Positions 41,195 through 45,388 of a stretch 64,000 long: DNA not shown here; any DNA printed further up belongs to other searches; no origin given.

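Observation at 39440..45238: Island of integrase, tRNA-fragment and type IIG restriction-modification fusion inside a lytic-type myovirus genome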

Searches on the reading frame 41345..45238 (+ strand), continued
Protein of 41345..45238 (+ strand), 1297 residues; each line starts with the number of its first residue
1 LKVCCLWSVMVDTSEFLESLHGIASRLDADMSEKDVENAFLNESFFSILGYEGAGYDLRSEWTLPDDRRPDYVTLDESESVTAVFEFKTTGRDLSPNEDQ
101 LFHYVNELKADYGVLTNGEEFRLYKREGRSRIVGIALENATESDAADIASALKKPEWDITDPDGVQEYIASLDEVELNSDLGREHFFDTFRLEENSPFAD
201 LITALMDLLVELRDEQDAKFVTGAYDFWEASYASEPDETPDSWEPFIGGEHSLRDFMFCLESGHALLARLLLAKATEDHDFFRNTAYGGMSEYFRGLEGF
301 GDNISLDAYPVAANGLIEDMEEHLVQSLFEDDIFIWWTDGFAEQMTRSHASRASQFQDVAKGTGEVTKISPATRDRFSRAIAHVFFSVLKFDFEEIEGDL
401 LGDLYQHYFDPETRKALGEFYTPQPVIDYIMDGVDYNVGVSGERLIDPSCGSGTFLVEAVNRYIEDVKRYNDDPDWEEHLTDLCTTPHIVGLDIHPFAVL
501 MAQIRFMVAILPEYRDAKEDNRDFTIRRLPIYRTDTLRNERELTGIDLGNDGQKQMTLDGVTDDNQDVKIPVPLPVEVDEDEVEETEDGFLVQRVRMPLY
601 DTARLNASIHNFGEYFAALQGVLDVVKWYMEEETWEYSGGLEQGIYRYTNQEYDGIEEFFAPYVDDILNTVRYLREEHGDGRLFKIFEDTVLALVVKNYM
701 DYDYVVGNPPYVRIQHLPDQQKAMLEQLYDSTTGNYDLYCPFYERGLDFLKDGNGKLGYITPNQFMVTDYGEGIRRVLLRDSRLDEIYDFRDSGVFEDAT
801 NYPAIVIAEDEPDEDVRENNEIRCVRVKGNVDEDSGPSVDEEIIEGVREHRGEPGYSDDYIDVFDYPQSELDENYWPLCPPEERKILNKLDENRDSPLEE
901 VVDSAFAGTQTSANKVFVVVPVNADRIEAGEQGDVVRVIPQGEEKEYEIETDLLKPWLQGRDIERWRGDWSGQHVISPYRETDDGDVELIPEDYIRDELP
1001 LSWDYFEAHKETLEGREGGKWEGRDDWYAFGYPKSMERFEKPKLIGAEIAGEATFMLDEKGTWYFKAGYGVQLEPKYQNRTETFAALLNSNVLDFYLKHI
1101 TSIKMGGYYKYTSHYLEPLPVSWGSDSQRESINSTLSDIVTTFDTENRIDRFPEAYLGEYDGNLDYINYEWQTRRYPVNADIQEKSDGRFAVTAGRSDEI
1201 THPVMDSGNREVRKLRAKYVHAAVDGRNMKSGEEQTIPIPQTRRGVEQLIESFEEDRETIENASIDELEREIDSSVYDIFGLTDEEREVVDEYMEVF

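Call 20: search_dna_similar(query=window:41372-45238:+, collection=phages, mode=protein, max_rows=60, max_evalue=1e-10)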
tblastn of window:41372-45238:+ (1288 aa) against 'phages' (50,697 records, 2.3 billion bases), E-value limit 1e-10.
Records with a match: 20; places in all: 20; records where one place covers at least 80% of the query: 19.
Best place of each record, by identity: >=99% 4; 95-99% 14; <60% 2.
By first word of the organism name: Halorubrum 10; Haloarcula 7; Halophage 2; Synechococcus 1.
By host as written in the record: Halorubrum sp. 5; Haloarcula californiae 5; Halorubrum coriense 2; - 2; Haloarcula japonica 2; Halorubrum sp. s5a-3 2; Halorubrum sodomense 1; Synechococcus sp. 1.
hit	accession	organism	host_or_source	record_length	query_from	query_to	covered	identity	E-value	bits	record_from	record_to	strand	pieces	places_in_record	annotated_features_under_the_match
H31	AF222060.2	Halorubrum phage HF2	Halorubrum coriense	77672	1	1288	100%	100.0%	0e+0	2577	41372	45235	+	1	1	N-6 DNA methylase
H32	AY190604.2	Halophage HF1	-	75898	1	1288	100%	100.0%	0e+0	2577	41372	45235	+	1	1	N-6 DNA methylase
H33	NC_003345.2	Halorubrum phage HF2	Halorubrum coriense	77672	1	1288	100%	100.0%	0e+0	2577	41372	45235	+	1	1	DNA methyltransferase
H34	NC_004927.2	Halophage HF1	-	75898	1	1288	100%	100.0%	0e+0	2577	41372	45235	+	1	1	DNA methyltransferase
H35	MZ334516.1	Halorubrum virus HRTV-15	Halorubrum sp.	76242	1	1288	100%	98.1%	0e+0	2539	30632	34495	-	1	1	type IIG restriction modification enzyme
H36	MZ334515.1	Haloarcula virus HJTV-3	Haloarcula japonica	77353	1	1288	100%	98.1%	0e+0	2535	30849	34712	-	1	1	type IIG restriction modification enzyme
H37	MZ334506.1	Halorubrum virus HRTV-16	Halorubrum sp.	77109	1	1288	100%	97.7%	0e+0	2529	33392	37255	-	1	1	type IIG restriction modification enzyme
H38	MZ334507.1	Haloarcula virus HCTV-8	Haloarcula californiae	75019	1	1288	100%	97.7%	0e+0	2529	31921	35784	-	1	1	type IIG restriction modification enzyme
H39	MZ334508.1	Haloarcula virus HCTV-10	Haloarcula californiae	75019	1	1288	100%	97.7%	0e+0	2529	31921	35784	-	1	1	type IIG restriction modification enzyme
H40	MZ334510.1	Halorubrum phage HRTV-13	Halorubrum sp.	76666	1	1288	100%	97.6%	0e+0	2527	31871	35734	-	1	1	type IIG restriction modification enzyme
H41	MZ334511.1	Halorubrum virus HRTV-21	Halorubrum sp.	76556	1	1288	100%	97.6%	0e+0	2527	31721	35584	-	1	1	type IIG restriction modification enzyme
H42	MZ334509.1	Haloarcula virus HJTV-1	Haloarcula japonica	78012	1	1288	100%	97.6%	0e+0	2526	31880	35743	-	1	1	type IIG restriction modification enzyme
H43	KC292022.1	Halorubrum tailed phage 5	Halorubrum sp. s5a-3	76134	1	1288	100%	97.6%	0e+0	2526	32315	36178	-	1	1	42: hypothetical protein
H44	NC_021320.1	Halorubrum tailed phage 5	Halorubrum sp. s5a-3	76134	1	1288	100%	97.6%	0e+0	2526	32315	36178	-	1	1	42: DNA methyltransferase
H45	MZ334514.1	Halorubrum virus HSTV-3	Halorubrum sodomense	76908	1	1288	100%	97.6%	0e+0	2524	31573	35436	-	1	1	type IIG restriction modification enzyme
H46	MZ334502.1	Haloarcula phage HCTV-7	Haloarcula californiae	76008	1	1288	100%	97.5%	0e+0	2524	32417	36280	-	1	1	type IIG restriction modification enzyme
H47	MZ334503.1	Haloarcula phage HCTV-9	Haloarcula californiae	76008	1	1288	100%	97.5%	0e+0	2524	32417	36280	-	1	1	type IIG restriction modification enzyme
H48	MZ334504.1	Haloarcula phage HCTV-11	Haloarcula californiae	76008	1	1288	100%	97.5%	0e+0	2524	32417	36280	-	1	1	type IIG restriction modification enzyme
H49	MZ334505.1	Halorubrum virus HRTV-9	Halorubrum sp.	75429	1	1288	100%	58.3%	0e+0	1406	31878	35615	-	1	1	type IIG restriction modification enzyme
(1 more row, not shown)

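Call 31: get_annotated_region(hit=H36, flank=0)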
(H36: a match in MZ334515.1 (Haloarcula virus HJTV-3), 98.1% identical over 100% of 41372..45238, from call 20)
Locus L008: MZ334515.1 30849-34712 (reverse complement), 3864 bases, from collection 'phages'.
description: Haloarcula virus HJTV-3 isolate HJTV-3/25, complete genome.
organism: Haloarcula virus HJTV-3 (NCBI taxid 2877987)
taxonomy: Viruses; Duplodnaviria; Heunggongvirae; Uroviricota; Caudoviricetes; Thumleimavirales; Hafunaviridae; Haloferacalesvirus
host: Haloarcula japonica; source: solar saltern; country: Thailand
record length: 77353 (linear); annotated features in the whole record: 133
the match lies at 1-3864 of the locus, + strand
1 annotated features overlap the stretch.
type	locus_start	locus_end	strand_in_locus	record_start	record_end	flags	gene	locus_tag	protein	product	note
CDS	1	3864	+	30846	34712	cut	-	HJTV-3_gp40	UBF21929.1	type IIG restriction modification enzyme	-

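Call 32: get_annotated_region(hit=H38, flank=0)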
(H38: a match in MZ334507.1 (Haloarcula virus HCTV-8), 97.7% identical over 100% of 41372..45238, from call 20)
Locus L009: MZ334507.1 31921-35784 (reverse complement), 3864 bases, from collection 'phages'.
description: Haloarcula virus HCTV-8 isolate HCTV-8/17, complete genome.
organism: Haloarcula virus HCTV-8 (NCBI taxid 2877983)
taxonomy: Viruses; Duplodnaviria; Heunggongvirae; Uroviricota; Caudoviricetes; Thumleimavirales; Hafunaviridae; Haloferacalesvirus
host: Haloarcula californiae; source: solar saltern; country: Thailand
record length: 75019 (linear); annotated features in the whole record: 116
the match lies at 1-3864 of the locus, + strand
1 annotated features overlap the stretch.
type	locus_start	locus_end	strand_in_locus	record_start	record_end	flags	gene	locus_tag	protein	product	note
CDS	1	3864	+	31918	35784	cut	-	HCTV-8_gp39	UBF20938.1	type IIG restriction modification enzyme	-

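Call 33: get_annotated_region(hit=H43, flank=0)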
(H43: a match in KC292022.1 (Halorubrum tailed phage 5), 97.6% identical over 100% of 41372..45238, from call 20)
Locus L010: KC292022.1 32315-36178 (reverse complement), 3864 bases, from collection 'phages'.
description: Halorubrum tailed phage 5, complete genome.
organism: Halorubrum tailed phage 5 (NCBI taxid 2847107)
taxonomy: Viruses; Duplodnaviria; Heunggongvirae; Uroviricota; Caudoviricetes; Thumleimavirales; Hafunaviridae; Haloferacalesvirus; Haloferacalesvirus HRTV5
host: Halorubrum sp. s5a-3; source: -; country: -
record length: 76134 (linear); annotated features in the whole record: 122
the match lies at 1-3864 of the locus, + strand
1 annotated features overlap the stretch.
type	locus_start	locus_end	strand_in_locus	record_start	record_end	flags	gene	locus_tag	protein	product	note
CDS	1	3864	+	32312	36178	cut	42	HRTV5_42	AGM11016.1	hypothetical protein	Restriction endonuclease and methylase domains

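Call 34: get_annotated_region(hit=H45, flank=0)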
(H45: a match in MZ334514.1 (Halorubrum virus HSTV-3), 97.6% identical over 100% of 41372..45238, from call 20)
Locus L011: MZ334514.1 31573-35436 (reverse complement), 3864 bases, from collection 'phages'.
description: Halorubrum virus HSTV-3 isolate HSTV-3/39, complete genome.
organism: Halorubrum virus HSTV-3 (NCBI taxid 2878012)
taxonomy: Viruses; Duplodnaviria; Heunggongvirae; Uroviricota; Caudoviricetes; Thumleimavirales; Hafunaviridae; Haloferacalesvirus
host: Halorubrum sodomense; source: solar saltern; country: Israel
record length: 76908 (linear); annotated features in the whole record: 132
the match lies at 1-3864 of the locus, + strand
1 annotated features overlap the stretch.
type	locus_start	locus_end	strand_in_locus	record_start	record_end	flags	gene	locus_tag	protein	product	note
CDS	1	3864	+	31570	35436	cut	-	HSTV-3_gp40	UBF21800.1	type IIG restriction modification enzyme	-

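Call 38: find_homologous_proteins(query=window:41372-45235:+, max_evalue=1e-20)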
Query window:41372-45235:+ (1288 aa): 491 proteins with E <= 1e-20 among 8000 candidates; the best 120 are listed.
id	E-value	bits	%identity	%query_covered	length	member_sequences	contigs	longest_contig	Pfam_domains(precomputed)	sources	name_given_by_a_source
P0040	0.0e+0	2920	98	100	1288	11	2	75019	PF02384.23,PF07669.18,PF12950.14,PF01170.25,PF20473.5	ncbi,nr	ncbi:type IIG restriction modification enzyme [Haloarcula virus HCTV-8]|nr:type IIG restriction modi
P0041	0.0e+0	2616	86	100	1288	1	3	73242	PF02384.23,PF07669.18,PF12950.14,PF20473.5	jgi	jgi:type I restriction-modification system DNA methylase subunit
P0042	0.0e+0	2556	84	100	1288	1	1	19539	PF02384.23,PF07669.18,PF12950.14,PF20473.5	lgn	-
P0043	0.0e+0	2515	82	100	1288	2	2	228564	PF02384.23,PF07669.18,PF12950.14,PF20473.5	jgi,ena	jgi:type I restriction-modification system DNA methylase subunit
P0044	0.0e+0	2315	76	100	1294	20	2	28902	PF02384.23,PF07669.18,PF12950.14,PF13588.13,PF20473.5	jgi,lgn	-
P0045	0.0e+0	2292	75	100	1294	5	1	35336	PF04313.21,PF02384.23,PF07669.18,PF12950.14,PF20473.5,PF15650.14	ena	-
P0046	0.0e+0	2277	75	100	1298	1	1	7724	PF02384.23,PF07669.18,PF12950.14,PF01170.25,PF20473.5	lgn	-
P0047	0.0e+0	2213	73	100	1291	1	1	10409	PF02384.23,PF07669.18,PF12950.14,PF20473.5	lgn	-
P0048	0.0e+0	2196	72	100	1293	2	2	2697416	PF02384.23,PF07669.18,PF12950.14,PF20473.5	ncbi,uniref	ncbi:Eco57I restriction-modification methylase domain-containing protein [Halopenitus salinus]|unire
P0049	0.0e+0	2174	71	100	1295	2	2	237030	PF04313.21,PF02384.23,PF07669.18,PF12950.14,PF20473.5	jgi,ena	-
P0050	0.0e+0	2165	71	100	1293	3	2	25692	PF02384.23,PF07669.18,PF12950.14,PF20473.5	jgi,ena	-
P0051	0.0e+0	2155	71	100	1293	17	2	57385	PF02384.23,PF07669.18,PF12950.14,PF20473.5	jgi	-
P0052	0.0e+0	2155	71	100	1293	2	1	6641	PF02384.23,PF07669.18,PF12950.14,PF20473.5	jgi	jgi:hypothetical protein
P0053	0.0e+0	2132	70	100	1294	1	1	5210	PF02384.23,PF07669.18,PF12950.14,PF20473.5,PF15650.14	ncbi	-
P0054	0.0e+0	2113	70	100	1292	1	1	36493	PF02384.23,PF07669.18,PF12950.14,PF20473.5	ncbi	-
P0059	0.0e+0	2087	69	100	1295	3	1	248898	PF04313.21,PF02384.23,PF07669.18,PF12950.14,PF20473.5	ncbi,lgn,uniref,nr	ncbi:Eco57I restriction-modification methylase domain-containing protein [Haloferax larsenii]|uniref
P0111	0.0e+0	1976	66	100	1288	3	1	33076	PF02384.23,PF07669.18,PF12950.14,PF20473.5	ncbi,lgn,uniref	ncbi:hypothetical protein GCM10009066_00240 [Halarchaeum salinum]|uniref:site-specific DNA-methyltra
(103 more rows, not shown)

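Call 50: find_encoding_contigs(protein=P0043, flank=10000, max_places=2)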
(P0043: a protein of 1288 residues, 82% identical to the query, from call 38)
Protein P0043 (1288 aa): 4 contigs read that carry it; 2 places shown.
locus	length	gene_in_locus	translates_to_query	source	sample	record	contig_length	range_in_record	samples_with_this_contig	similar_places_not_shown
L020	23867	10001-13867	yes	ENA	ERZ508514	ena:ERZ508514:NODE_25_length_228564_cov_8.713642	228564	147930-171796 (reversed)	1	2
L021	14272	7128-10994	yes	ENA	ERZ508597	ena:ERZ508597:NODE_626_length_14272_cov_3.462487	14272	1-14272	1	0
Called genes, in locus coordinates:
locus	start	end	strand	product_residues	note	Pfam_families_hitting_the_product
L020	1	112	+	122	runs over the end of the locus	-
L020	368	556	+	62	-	-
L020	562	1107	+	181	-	-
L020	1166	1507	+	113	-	-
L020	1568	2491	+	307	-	-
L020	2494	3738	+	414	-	PF00145:DNA_methylase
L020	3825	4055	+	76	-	-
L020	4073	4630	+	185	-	PF00072:Response_reg, PF08663:HalX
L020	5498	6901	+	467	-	PF05621:TniB (weak), PF13191:AAA_16, PF13401:AAA_22 (weak), PF00004:AAA, PF22606:Cdc6-ORC-like_ATPase_lid (weak), PF22703:Cdc6_lid, PF09079:WHD_Cdc6 (weak)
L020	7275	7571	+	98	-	-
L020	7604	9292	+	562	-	PF16927:HisKA_7TM, PF13188:PAS_8 (faint), PF00512:HisKA, PF02518:HATPase_c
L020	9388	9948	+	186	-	PF00072:Response_reg, PF08663:HalX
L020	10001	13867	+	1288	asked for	PF02384:N6_Mtase, PF20473:MmeI_Mtase (faint), PF07669:Eco57I, PF12950:TaqI_C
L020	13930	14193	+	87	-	-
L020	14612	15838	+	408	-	-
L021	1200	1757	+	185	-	PF00072:Response_reg, PF08663:HalX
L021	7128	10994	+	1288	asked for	PF02384:N6_Mtase, PF20473:MmeI_Mtase (faint), PF07669:Eco57I, PF12950:TaqI_C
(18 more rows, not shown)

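Call 51: find_encoding_contigs(protein=P0048, flank=10000, max_places=2)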
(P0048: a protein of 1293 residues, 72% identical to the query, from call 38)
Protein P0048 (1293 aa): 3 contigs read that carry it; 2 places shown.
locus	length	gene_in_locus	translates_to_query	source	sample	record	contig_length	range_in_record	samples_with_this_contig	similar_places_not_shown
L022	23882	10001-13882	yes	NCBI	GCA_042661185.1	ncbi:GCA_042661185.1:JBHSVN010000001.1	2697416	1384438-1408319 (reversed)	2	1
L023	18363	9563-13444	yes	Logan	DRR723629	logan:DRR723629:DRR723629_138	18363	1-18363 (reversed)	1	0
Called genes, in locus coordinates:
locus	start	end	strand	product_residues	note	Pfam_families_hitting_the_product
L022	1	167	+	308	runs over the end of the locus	PF02086:MethyltransfD12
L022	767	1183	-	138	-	PF01844:HNH, PF14279:HNH_5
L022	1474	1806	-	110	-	-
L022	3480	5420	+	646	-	PF13175:AAA_15, PF13304:AAA_21 (faint)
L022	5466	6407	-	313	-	PF07232:DUF1424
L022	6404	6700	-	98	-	-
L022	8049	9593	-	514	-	PF02082:Rrf2 (weak)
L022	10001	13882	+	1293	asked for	PF02384:N6_Mtase, PF20473:MmeI_Mtase (faint), PF07669:Eco57I, PF12950:TaqI_C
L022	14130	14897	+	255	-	-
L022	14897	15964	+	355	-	PF04313:HSDR_N (faint), PF13588:HSDR_N_2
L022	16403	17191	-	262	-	-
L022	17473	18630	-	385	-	PF00589:Phage_integrase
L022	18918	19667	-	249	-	PF01209:Ubie_methyltran (weak), PF13489:Methyltransf_23 (weak), PF08241:Methyltransf_11, PF08242:Methyltransf_12, PF13649:Methyltransf_25, PF13847:Methyltransf_31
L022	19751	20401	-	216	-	-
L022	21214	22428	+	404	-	PF00682:HMGL-like, PF22617:HCS_D2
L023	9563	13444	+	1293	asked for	PF02384:N6_Mtase, PF20473:MmeI_Mtase (faint), PF07669:Eco57I, PF12950:TaqI_C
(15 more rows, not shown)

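Call 52: find_encoding_contigs(protein=P0059, flank=10000, max_places=2)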
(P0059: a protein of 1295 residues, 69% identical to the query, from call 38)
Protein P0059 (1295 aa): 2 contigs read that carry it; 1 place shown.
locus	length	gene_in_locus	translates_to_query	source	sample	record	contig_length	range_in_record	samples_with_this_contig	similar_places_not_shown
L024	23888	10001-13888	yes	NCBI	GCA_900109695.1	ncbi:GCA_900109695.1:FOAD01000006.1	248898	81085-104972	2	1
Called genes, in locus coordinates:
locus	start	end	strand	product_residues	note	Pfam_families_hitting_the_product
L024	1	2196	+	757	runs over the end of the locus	PF08298:AAA_PrkA, PF06798:PrkA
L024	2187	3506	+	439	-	PF04285:DUF444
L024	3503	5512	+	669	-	PF04293:SpoVR, PF24755:SpoVR_C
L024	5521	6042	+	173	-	PF24035:DUF7344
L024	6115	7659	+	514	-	-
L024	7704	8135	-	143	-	PF02600:DsbB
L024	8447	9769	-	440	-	PF02308:MgtC, PF13194:DUF4010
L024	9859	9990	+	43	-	-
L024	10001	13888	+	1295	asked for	PF04313:HSDR_N (faint), PF02384:N6_Mtase, PF20473:MmeI_Mtase (faint), PF07669:Eco57I, PF12950:TaqI_C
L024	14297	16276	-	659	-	PF01210:NAD_Gly3P_dh_N (weak), PF02737:3HCDH_N, PF03446:NAD_binding_2 (faint), PF00725:3HCDH, PF00378:ECH_1, PF16113:ECH_2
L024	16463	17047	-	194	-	PF00730:HhH-GPD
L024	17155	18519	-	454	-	PF08443:RimK, PF02955:GSH-S_ATP (weak), PF05618:RimB-like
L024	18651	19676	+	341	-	PF24827:AstE_AspA_cat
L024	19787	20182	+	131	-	PF01127:Sdh_cyt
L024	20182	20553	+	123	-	PF01127:Sdh_cyt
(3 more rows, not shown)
